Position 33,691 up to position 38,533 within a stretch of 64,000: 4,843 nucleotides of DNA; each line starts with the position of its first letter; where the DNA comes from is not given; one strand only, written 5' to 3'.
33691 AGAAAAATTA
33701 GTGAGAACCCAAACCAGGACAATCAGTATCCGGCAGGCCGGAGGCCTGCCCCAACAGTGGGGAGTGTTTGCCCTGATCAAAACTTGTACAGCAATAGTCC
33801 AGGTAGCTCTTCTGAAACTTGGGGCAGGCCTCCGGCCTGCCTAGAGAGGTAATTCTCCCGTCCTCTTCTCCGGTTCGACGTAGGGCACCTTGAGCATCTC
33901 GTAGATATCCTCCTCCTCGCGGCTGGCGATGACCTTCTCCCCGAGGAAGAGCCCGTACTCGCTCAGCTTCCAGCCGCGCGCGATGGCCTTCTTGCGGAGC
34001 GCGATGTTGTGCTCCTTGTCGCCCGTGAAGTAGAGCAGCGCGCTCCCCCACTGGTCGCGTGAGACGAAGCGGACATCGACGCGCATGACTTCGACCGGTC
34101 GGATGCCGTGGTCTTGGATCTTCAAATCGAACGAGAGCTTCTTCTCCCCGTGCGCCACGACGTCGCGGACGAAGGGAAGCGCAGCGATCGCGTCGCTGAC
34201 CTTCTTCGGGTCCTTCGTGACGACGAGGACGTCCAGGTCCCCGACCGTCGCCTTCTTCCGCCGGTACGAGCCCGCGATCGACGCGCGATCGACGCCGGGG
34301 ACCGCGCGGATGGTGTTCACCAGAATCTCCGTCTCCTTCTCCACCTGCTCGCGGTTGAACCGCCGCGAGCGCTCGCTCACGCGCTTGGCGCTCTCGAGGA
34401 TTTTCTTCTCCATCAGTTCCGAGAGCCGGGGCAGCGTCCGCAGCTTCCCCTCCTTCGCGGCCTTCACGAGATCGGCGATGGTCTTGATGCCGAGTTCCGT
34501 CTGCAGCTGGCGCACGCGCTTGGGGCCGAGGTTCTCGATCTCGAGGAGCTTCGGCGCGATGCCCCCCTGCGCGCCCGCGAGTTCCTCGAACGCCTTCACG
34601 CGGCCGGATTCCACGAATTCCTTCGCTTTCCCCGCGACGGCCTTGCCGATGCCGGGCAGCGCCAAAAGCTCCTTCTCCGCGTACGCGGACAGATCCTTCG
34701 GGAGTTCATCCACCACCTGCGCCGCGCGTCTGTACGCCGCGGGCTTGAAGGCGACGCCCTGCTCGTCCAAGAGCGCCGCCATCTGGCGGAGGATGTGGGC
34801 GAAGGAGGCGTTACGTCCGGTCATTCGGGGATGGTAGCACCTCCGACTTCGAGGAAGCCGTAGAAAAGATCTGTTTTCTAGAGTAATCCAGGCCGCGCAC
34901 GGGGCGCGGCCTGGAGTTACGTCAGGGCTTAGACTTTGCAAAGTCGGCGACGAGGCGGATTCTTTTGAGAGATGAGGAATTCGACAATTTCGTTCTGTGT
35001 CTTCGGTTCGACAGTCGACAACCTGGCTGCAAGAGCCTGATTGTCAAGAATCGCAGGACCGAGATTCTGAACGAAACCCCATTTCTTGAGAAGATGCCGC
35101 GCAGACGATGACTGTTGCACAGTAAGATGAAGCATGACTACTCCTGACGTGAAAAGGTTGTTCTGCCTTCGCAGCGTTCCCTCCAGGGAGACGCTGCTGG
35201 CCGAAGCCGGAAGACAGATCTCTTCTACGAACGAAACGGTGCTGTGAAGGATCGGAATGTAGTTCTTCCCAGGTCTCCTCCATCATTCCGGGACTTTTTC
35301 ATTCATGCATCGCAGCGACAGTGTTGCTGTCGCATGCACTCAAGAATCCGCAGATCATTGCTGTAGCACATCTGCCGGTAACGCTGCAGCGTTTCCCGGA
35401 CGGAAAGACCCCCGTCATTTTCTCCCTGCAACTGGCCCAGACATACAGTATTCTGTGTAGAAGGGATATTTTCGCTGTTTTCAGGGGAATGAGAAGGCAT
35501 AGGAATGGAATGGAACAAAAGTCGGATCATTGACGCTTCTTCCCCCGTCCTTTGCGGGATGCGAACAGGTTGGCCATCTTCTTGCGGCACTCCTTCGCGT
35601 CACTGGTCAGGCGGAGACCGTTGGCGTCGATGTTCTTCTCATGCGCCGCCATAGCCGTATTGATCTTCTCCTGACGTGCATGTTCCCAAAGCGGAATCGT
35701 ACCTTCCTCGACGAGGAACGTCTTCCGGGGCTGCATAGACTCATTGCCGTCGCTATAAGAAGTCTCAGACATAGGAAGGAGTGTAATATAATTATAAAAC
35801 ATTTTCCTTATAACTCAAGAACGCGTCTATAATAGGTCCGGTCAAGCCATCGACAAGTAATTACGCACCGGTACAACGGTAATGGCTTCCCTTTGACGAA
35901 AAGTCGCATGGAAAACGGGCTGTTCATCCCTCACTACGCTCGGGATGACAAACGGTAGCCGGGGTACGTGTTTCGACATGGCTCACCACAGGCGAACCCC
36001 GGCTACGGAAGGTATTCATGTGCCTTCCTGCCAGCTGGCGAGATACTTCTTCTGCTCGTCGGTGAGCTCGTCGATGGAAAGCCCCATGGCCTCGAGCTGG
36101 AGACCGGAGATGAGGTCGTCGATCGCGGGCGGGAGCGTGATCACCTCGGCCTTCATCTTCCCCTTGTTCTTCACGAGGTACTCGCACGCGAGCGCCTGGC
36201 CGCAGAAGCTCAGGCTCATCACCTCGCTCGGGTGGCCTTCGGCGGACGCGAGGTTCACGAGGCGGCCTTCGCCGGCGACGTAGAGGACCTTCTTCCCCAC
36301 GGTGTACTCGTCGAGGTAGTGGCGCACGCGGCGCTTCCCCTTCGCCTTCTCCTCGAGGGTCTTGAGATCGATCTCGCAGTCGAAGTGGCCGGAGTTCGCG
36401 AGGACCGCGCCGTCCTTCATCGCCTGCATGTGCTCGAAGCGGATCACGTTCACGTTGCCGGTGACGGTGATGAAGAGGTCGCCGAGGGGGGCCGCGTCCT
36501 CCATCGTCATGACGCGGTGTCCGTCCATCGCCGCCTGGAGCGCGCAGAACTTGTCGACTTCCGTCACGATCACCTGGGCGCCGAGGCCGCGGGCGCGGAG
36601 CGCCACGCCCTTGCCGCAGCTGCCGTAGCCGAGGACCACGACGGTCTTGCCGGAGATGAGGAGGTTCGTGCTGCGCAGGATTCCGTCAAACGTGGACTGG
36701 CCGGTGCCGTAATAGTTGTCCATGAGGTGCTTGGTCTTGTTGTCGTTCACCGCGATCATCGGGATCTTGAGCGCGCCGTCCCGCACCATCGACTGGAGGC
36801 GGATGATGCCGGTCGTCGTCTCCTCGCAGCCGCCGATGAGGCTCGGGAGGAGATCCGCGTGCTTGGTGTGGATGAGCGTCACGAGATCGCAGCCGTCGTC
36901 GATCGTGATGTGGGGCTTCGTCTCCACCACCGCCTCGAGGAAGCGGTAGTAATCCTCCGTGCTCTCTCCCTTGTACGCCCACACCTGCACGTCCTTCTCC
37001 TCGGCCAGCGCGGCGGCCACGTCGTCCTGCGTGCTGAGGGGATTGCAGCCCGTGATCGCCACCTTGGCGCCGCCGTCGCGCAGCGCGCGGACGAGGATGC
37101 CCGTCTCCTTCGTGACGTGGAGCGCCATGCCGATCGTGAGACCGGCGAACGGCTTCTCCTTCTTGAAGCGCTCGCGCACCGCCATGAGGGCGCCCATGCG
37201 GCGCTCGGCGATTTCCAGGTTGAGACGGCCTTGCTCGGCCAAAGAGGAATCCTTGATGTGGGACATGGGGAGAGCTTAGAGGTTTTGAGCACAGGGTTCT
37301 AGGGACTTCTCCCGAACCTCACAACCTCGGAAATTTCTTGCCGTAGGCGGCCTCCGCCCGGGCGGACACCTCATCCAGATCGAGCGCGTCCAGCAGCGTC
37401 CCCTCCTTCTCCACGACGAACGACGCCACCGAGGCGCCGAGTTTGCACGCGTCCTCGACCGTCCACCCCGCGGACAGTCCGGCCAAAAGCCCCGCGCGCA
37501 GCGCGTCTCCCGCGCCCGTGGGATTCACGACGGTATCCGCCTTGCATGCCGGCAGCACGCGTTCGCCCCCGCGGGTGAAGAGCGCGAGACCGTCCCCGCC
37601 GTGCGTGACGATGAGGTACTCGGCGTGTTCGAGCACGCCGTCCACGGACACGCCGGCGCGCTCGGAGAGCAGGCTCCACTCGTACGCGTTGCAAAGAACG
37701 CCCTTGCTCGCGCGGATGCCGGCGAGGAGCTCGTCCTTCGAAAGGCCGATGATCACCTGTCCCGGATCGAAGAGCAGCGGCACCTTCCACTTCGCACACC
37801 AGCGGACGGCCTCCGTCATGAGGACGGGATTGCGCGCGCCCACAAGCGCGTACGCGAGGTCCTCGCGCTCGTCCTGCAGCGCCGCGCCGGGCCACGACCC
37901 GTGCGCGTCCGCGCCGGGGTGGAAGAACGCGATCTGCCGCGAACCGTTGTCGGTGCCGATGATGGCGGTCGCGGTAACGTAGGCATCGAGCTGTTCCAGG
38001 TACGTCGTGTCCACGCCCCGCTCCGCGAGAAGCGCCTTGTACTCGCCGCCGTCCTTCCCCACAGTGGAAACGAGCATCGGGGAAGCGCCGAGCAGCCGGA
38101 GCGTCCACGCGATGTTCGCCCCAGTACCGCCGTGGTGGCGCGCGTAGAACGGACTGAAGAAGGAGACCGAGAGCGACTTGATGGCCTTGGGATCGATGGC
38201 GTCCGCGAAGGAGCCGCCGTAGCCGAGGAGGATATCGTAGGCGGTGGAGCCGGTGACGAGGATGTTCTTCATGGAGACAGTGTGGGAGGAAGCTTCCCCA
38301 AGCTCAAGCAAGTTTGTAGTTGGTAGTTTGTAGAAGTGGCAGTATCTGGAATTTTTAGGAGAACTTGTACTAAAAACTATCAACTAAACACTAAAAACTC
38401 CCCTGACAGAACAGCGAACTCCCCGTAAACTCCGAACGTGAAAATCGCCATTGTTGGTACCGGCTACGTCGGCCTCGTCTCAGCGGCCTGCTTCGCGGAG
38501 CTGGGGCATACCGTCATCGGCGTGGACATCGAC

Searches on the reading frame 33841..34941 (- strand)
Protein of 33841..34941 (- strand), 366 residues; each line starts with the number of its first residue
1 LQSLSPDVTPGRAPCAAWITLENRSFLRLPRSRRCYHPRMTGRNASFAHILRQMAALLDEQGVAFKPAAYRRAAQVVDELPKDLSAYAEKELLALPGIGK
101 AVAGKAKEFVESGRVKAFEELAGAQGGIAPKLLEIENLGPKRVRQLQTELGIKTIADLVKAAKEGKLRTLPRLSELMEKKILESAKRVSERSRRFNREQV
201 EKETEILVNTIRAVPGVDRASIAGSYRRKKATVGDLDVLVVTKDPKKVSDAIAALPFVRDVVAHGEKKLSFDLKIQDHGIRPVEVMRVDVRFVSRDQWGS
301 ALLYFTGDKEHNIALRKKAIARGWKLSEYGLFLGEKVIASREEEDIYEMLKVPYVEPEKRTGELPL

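Call 40: search_protein_families(library=pfam, proteins=[window:33841-34941:-])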
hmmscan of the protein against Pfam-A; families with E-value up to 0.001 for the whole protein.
window:33841-34941:- (366 aa): 4 families
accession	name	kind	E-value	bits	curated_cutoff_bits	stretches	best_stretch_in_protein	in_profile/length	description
PF14791.11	DNA_pol_B_thumb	-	1.6e-23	82.8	25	1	301-360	1-62/63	DNA polymerase beta thumb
PF14716.13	HHH_8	-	1.2e-15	58.1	30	1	43-114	2-72/73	Helix-hairpin-helix domain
PF14520.12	HHH_5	-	5.3e-09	36.9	27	1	131-186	3-56/57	Helix-hairpin-helix domain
PF14792.12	DNA_pol_B_palm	-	5.2e-08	33.6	25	1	195-264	2-69/113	DNA polymerase beta palm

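Call 87: find_homologous_proteins(query=window:33841-34941:-, max_evalue=1e-80)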
Query window:33841-34941:- (366 aa): 299 proteins with E <= 1e-80 among 8000 candidates; the best 120 are listed.
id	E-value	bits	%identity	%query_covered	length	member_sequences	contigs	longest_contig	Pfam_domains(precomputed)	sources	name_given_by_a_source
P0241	2.7e-203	693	100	89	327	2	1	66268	PF14520.13,PF14716.14,PF14792.13,PF14791.12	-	-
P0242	2.1e-145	503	71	88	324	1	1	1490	PF14520.13,PF14716.14,PF14792.13,PF14791.12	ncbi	-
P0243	7.1e-138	478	71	87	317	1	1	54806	PF14520.13,PF14716.14,PF14792.13,PF00633.30,PF14791.12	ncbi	-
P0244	2.5e-137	476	70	88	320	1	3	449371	PF14520.13,PF14716.14,PF14792.13,PF00633.30,PF14791.12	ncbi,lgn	-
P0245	3.0e-137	476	70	88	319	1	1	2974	PF14520.13,PF14716.14,PF14792.13,PF14791.12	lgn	-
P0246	1.5e-127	444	65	89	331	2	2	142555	PF14520.13,PF14716.14,PF12836.14,PF14792.13,PF00633.30,PF14791.12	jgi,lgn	jgi:DNA polymerase (family 10)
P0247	2.8e-127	443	66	88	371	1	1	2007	PF14520.13,PF14716.14,PF14792.13,PF14791.12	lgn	-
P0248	4.0e-127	443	65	88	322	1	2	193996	PF14520.13,PF14716.14,PF14792.13,PF14791.12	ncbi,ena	-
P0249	6.9e-126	438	65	88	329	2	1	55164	PF14520.13,PF14716.14,PF14792.13,PF00633.30,PF14791.12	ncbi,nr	ncbi:MAG: type-X family DNA polymerase [Candidatus Peribacteraceae bacterium]|nr:type-X family DNA p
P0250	1.6e-125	437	64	90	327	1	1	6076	PF14520.13,PF14716.14,PF14792.13,PF14791.12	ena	-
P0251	1.8e-125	437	64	88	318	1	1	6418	PF14520.13,PF14716.14,PF14792.13,PF00633.30,PF14791.12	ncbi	-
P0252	6.8e-125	435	64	88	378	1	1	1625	PF14520.13,PF14716.14,PF14792.13,PF00633.30,PF14791.12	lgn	-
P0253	8.3e-125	435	64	88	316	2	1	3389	PF14520.13,PF14716.14,PF14792.13,PF00633.30,PF14791.12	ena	-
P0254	2.1e-124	434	65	88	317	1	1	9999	PF14520.13,PF14716.14,PF12836.14,PF14792.13,PF00633.30,PF14791.12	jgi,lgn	-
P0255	2.4e-124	433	64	89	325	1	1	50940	PF14520.13,PF14716.14,PF14792.13,PF00633.30,PF14791.12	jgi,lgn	jgi:DNA polymerase (family 10)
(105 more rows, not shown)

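Call 88: find_encoding_contigs(protein=P0244, flank=2500, max_places=1)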
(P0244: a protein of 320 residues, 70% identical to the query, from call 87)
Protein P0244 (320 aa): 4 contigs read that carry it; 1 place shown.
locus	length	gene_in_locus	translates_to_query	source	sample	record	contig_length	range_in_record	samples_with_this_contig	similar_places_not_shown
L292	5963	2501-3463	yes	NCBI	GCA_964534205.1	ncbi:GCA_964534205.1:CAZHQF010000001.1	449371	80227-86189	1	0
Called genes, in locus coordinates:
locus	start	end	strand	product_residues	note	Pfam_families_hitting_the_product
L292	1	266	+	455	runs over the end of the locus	PF02737:3HCDH_N (faint), PF03446:NAD_binding_2 (faint), PF03721:UDPG_MGDP_dh_N, PF00984:UDPG_MGDP_dh, PF03720:UDPG_MGDP_dh_C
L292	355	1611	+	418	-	PF05221:AdoHcyase, PF02826:2-Hacid_dh_C, PF00670:AdoHcyase_NAD, PF07991:KARI_N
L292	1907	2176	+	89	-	-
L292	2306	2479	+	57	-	-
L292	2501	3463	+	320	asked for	PF14716:HHH_8, PF00633:HHH (faint), PF14520:HHH_5, PF14792:DNA_pol_B_palm, PF14791:DNA_pol_B_thumb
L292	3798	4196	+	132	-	PF00472:RF-1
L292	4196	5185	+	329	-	PF13506:Glyco_transf_21 (weak), PF13641:Glyco_tranf_2_3, PF00535:Glycos_transf_2, PF10111:Glyco_tranf_2_2 (weak)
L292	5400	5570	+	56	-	-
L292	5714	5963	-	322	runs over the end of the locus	PF03462:PCRF, PF00472:RF-1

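Call 89: find_encoding_contigs(protein=P0243, flank=2500, max_places=1)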
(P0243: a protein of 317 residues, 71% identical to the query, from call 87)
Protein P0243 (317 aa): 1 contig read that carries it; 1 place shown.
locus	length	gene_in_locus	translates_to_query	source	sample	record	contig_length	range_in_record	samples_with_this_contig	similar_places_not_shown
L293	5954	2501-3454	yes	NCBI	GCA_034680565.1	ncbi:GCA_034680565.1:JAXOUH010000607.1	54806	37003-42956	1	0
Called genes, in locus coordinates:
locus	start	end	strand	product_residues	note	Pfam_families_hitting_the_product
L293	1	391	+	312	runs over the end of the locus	PF00294:PfkB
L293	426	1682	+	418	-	PF05221:AdoHcyase, PF02826:2-Hacid_dh_C, PF00670:AdoHcyase_NAD, PF07991:KARI_N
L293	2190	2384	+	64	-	-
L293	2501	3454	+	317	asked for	PF14716:HHH_8, PF00633:HHH (faint), PF14520:HHH_5 (weak), PF14792:DNA_pol_B_palm, PF14791:DNA_pol_B_thumb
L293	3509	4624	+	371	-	PF00395:SLH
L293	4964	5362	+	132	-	PF00472:RF-1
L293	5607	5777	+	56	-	-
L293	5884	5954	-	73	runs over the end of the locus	-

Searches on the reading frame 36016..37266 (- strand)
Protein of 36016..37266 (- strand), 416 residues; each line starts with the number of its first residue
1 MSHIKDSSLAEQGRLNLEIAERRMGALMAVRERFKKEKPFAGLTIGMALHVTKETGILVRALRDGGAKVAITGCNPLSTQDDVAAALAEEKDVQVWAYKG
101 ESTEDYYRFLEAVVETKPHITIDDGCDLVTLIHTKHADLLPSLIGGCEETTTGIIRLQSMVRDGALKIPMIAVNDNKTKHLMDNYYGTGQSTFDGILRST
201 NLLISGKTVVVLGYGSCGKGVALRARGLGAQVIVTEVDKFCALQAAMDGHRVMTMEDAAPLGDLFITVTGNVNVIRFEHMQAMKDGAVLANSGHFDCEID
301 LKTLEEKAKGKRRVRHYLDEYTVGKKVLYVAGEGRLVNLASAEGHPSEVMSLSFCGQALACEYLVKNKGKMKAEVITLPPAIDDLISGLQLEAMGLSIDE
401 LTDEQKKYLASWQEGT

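Call 69: search_protein_families(library=pfam, max_evalue=0.00001, proteins=[window:36016-37266:-])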
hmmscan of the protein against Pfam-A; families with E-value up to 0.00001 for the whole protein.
window:36016-37266:- (416 aa): 4 families
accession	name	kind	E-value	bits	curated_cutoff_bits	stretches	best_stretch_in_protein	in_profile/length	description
PF05221.23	AdoHcyase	-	1.8e-61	208.3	25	2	3-134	3-138/299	S-adenosyl-L-homocysteine hydrolase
PF00670.27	AdoHcyase_NAD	-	1.3e-53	181.9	27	1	184-343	1-161/162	S-adenosyl-L-homocysteine hydrolase, NAD binding domain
PF07991.19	KARI_N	-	2.1e-08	34.3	20.6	1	204-298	2-100/165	Acetohydroxy acid isomeroreductase, NADPH-binding domain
PF02826.25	2-Hacid_dh_C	-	8.4e-08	32.2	25.1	1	203-293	33-127/178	D-isomer specific 2-hydroxyacid dehydrogenase, NAD binding domain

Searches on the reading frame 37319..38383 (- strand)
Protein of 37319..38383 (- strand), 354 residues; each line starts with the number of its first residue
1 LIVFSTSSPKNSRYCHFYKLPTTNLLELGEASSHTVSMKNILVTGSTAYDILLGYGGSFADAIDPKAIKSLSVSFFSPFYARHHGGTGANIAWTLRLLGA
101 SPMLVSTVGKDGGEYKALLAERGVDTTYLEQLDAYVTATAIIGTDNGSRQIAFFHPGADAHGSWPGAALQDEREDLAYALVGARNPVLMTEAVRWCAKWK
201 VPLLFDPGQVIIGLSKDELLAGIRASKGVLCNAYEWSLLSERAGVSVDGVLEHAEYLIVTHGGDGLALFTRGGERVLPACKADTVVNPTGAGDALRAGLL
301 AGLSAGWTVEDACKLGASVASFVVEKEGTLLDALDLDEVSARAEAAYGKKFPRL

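Call 69: search_protein_families(library=pfam, max_evalue=0.00001, proteins=[window:37319-38383:-])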
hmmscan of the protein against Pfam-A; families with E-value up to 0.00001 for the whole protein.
window:37319-38383:- (354 aa): 1 family
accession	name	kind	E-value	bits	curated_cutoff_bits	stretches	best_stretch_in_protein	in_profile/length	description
PF00294.29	PfkB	-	1.6e-39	136.5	25.8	1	82-330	33-296/302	pfkB family carbohydrate kinase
